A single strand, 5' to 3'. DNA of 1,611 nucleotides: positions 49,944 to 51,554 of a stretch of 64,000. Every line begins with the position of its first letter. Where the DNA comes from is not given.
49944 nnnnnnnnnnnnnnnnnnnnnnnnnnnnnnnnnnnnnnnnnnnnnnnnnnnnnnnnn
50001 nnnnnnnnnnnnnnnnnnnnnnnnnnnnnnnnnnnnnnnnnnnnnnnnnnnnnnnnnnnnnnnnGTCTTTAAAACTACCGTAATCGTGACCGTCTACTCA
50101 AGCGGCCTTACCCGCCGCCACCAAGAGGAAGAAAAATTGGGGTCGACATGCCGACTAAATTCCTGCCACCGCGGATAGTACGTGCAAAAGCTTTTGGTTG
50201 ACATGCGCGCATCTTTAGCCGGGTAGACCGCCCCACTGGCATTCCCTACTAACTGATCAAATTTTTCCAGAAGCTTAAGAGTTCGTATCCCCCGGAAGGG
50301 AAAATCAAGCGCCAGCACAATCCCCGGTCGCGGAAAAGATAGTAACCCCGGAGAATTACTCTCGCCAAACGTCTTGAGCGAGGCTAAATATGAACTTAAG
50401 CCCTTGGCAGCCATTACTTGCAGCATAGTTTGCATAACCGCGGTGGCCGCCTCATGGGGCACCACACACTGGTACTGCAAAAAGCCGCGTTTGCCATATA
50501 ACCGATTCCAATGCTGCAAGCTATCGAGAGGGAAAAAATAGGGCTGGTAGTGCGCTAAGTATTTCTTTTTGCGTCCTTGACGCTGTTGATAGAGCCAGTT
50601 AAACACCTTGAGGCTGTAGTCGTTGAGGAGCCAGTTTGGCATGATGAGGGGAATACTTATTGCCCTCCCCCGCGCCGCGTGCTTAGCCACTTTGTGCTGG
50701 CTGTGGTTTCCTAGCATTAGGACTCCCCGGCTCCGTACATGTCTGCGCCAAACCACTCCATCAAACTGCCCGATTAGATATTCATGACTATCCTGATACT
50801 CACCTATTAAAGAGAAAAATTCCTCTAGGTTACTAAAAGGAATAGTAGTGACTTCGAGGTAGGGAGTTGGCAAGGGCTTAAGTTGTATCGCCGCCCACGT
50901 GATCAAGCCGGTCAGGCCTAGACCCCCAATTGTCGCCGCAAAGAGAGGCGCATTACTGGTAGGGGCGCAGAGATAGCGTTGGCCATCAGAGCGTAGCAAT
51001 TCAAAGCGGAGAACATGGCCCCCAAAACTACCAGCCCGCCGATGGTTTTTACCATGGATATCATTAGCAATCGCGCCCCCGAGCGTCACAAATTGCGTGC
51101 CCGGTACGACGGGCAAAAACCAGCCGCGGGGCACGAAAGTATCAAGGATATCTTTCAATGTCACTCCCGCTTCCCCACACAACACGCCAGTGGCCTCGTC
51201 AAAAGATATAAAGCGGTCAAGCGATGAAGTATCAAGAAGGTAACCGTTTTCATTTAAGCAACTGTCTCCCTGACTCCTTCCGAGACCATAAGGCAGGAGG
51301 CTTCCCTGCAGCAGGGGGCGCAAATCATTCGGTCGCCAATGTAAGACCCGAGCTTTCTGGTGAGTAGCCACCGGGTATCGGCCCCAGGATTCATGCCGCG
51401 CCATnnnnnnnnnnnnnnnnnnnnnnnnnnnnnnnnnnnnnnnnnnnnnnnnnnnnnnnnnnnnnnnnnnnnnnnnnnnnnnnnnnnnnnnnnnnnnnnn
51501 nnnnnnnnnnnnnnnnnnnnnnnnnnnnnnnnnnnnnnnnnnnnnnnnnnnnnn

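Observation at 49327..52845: A DprE1/DprE2 pair and an Rv3806c-like UbiA transferase fused to a HAD phosphatase suggest a DPA-type lipid-linked pentofuranose donor pathway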

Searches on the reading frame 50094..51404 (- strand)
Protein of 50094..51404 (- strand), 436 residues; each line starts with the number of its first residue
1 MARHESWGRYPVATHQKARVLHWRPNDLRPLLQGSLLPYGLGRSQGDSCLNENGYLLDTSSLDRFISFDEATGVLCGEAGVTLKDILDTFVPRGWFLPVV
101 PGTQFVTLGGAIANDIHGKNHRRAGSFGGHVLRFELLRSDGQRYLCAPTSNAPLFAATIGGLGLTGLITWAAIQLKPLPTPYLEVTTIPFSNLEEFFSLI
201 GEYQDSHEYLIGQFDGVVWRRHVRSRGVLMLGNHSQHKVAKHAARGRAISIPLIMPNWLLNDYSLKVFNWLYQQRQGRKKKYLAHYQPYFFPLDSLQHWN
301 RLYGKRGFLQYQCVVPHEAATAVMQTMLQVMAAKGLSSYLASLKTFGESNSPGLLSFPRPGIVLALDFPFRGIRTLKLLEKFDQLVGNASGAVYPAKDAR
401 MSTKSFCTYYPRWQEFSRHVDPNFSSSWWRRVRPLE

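Call 3: search_protein_families(library=pfam, proteins=[window:50094-51404:-], max_evalue=0.01)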
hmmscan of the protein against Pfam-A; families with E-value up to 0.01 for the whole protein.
window:50094-51404:- (436 aa): 1 family
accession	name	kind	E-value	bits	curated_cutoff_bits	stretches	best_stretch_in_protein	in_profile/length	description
PF01565.28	FAD_binding_4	-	5.5e-18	65.4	26.4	1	36-142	27-134/139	FAD binding domain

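Call 4: search_protein_families(library=ncbifam, proteins=[window:50094-51404:-], max_evalue=0.01)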
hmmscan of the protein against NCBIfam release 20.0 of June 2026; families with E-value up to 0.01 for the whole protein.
window:50094-51404:- (436 aa): 7 families
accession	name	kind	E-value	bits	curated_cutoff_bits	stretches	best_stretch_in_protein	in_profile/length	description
NF053785.1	DcplphribOxDprE1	equivalog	1.5e-98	330.9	500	1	37-425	41-440/449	decaprenylphosphoryl-beta-D-ribose oxidase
TIGR01678.1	FAD_lactone_ox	subfamily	4.6e-08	32.4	396.8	1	40-235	45-229/438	sugar 1,4-lactone oxidase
TIGR01677.1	pln_FAD_oxido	subfamily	5.1e-05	22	383.1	1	53-178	82-214/560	FAD-dependent oxidoreductase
TIGR01679.1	bact_FAD_ox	subfamily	6.7e-05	22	292.25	1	50-175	48-172/419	FAD-linked oxidoreductase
TIGR00387.1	glcD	equivalog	7.3e-05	21.8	567.9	1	46-180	35-175/413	glycolate oxidase subunit GlcD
NF008439.0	PRK11282.1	equivalog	8.3e-05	21.6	284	1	52-143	40-133/358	glycolate oxidase subunit GlcE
NF049975.1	2HglutDHaseYdiJ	equivalog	0.00061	17.6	1350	1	53-152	97-198/1018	D-2-hydroxyglutarate dehydrogenase YdiJ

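Call 5: search_solved_structures(query=window:50094-51404:-, show_alignments=1)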
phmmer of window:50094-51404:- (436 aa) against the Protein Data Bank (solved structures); distinct sequences matched with E-value up to 0.001: 32.
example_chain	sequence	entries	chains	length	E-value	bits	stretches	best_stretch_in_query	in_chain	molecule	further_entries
4aut_A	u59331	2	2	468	2e-67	231.2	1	36-432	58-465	DECAPRENYL-PHOSPHORYL-BETA-D-RIBOFURANOSE-2-OXIDOREDUCTASE | DprE1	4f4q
21gq_A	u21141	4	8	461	2.8e-67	230.7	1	37-432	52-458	Decaprenylphosphoryl-beta-D-ribose oxidase | Oxidoreductase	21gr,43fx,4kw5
6hfv_A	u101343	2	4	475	3.1e-67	230.6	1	37-432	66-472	Decaprenylphosphoryl-beta-D-ribose oxidase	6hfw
5oep_A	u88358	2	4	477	3.2e-67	230.5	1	37-432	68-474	Decaprenylphosphoryl-beta-D-ribose oxidase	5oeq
4p8c_A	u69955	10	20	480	3.2e-67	230.5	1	37-432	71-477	Probable decaprenylphosphoryl-beta-D-ribose oxidase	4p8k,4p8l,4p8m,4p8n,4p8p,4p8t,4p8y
4fdn_A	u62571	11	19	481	3.2e-67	230.5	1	37-432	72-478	oxidoreductase DprE1 | Probable decaprenylphosphoryl-beta-D-ribose oxidase | decaprenylphosphoryl-beta-D-ribose oxidase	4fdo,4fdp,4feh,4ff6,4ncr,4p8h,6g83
5oel_A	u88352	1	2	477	1.5e-66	228.3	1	37-432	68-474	Decaprenylphosphoryl-beta-D-ribose oxidase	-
21gt_B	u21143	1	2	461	1.9e-66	228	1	37-432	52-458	Decaprenylphosphoryl-beta-D-ribose oxidase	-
4g3t_A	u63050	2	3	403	3.5e-64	220.5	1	44-432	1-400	oxidoreductase DprE1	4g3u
6yaq_A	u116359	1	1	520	5.2e-08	35.4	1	36-182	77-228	Cytokinin dehydrogenase 8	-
8cj9_A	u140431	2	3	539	5.6e-08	35.3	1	36-182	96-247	cytokinin dehydrogenase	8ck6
4ml8_A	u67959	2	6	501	7.9e-08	34.8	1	105-210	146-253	Cytokinin oxidase 2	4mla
6c80_A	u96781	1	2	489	1.6e-07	33.8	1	105-196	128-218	cytokinin oxidase LuCKX1.1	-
6lpn_A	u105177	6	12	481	2.7e-07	33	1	55-181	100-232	D-2-hydroxyglutarate dehydrogenase, mitochondrial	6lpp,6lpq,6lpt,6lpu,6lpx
2exr_A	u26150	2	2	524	4.2e-07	32.4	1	40-196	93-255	Cytokinin dehydrogenase 7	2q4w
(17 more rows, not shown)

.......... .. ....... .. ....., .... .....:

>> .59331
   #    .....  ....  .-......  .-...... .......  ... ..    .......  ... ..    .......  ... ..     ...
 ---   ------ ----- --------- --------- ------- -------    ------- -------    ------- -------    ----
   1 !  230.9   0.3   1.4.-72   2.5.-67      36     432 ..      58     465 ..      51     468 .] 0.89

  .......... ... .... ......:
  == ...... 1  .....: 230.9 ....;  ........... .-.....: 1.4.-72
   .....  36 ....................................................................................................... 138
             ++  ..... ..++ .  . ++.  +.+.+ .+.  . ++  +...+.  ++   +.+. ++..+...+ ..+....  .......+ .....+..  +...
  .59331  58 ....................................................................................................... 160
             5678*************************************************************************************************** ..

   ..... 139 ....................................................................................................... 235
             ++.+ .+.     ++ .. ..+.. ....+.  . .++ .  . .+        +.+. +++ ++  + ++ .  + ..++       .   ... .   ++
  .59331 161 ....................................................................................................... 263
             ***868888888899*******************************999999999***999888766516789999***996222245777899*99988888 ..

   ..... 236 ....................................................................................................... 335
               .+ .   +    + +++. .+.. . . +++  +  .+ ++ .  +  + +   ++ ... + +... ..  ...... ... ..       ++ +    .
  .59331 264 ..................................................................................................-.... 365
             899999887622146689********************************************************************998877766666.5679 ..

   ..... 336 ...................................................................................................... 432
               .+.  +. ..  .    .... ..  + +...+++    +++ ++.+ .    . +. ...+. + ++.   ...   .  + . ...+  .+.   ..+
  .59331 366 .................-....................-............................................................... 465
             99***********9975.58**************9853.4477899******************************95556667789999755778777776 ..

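Call 34: list_cluster_members(proteins=[window:50094-51404:-, window:49327-50064:-, window:52898-54979:-, window:54985-57678:-, window:48754-49293:+, window:10834-12732:+, window:57774-58790:-, window:61562-62299:-, window:34205-36319:-, window:20582-21892:-])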
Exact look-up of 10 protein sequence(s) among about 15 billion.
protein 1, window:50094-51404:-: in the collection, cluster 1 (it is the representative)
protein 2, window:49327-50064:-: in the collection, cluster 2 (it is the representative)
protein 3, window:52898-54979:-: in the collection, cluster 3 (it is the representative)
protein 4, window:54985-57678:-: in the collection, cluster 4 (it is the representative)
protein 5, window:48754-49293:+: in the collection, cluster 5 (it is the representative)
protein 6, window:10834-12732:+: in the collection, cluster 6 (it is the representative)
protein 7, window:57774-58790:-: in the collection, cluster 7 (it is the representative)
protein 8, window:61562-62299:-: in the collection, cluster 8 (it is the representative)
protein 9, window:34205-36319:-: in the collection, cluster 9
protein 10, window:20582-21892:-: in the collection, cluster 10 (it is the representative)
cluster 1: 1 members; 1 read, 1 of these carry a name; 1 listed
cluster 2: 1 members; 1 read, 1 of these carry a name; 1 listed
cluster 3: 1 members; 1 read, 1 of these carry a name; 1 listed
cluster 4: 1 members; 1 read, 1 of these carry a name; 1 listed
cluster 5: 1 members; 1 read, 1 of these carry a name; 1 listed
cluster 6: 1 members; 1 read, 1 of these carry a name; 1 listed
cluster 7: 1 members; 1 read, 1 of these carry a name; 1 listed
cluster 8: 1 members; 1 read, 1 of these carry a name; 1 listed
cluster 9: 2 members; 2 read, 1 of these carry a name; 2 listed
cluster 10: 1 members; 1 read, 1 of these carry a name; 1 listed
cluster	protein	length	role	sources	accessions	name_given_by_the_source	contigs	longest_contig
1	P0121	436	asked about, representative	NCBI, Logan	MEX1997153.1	MAG: FAD-binding oxidoreductase [Candidatus Andersenbacteria bacterium]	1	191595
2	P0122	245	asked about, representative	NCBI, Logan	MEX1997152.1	MAG: SDR family oxidoreductase [Candidatus Andersenbacteria bacterium]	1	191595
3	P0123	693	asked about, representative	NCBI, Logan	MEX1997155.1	MAG: hypothetical protein WEA04_00545 [Candidatus Andersenbacteria bacterium]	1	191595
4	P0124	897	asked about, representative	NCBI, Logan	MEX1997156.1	MAG: hypothetical protein WEA04_00550 [Candidatus Andersenbacteria bacterium]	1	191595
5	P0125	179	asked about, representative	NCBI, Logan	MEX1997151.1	MAG: inorganic diphosphatase [Candidatus Andersenbacteria bacterium]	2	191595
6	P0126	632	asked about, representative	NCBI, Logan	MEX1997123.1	MAG: asparagine synthase (glutamine-hydrolyzing) [Candidatus Andersenbacteria bacterium]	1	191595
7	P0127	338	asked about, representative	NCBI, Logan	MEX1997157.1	MAG: GDP-mannose 4,6-dehydratase [Candidatus Andersenbacteria bacterium]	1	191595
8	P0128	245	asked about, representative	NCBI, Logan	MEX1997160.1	MAG: sugar phosphate nucleotidyltransferase [Candidatus Andersenbacteria bacterium]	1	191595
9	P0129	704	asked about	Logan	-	-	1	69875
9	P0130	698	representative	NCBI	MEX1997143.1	MAG: DUF6212 domain-containing protein [Candidatus Andersenbacteria bacterium]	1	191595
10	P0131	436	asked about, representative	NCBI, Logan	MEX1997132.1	MAG: oligosaccharide flippase family protein [Candidatus Andersenbacteria bacterium]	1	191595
